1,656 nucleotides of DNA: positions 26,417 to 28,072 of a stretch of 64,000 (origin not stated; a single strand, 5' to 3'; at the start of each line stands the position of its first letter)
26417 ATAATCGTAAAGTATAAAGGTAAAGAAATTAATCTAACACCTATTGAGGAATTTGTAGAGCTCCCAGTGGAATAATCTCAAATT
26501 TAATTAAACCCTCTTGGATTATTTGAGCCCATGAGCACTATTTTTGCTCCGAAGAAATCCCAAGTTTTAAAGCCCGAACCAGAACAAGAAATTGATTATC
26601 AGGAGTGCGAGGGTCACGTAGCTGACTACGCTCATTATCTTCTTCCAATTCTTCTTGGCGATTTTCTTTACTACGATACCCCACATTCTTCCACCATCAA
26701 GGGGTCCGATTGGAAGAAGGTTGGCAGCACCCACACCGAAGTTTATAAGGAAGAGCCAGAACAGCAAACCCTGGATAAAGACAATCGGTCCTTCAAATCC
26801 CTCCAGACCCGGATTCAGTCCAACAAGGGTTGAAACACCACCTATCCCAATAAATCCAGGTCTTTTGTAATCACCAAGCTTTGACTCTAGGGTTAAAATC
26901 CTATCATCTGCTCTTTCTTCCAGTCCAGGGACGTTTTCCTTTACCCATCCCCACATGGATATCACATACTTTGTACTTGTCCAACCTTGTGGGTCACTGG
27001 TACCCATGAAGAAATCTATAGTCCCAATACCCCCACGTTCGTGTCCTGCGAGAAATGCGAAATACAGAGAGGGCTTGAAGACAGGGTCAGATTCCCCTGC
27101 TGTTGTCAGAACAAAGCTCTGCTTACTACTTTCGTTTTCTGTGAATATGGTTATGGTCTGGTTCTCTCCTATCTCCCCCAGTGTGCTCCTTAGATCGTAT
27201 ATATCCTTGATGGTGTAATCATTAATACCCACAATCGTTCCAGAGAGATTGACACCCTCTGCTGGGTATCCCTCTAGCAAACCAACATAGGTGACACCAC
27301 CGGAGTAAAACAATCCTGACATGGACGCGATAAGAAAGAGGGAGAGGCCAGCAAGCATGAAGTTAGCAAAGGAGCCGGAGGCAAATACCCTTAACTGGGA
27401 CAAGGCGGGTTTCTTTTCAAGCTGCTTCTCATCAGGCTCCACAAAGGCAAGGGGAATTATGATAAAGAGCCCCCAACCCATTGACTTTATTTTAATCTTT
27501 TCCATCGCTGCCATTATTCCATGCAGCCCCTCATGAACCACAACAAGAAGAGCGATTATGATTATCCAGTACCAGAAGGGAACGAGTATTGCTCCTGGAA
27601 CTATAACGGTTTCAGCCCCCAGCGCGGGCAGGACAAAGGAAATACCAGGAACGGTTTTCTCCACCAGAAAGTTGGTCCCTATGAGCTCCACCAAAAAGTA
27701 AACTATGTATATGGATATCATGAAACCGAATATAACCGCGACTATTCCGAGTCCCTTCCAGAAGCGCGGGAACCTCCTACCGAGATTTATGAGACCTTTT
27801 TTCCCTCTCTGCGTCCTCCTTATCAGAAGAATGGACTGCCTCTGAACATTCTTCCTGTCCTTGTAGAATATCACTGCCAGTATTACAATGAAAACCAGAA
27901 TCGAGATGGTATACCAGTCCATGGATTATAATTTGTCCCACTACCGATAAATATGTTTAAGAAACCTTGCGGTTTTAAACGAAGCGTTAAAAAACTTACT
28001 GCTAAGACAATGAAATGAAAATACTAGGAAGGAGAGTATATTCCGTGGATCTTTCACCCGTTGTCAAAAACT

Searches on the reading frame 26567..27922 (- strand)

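Call 48: search_protein_families(library=pfam, proteins=[window:26567-27922:-], max_evalue=0.001)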
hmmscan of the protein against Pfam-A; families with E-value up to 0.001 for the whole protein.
window:26567-27922:- (451 aa): 1 family
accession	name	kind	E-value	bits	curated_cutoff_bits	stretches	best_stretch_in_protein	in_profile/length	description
PF02163.28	Peptidase_M50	-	8.5e-23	81.3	27.2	1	119-442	2-219/221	Peptidase family M50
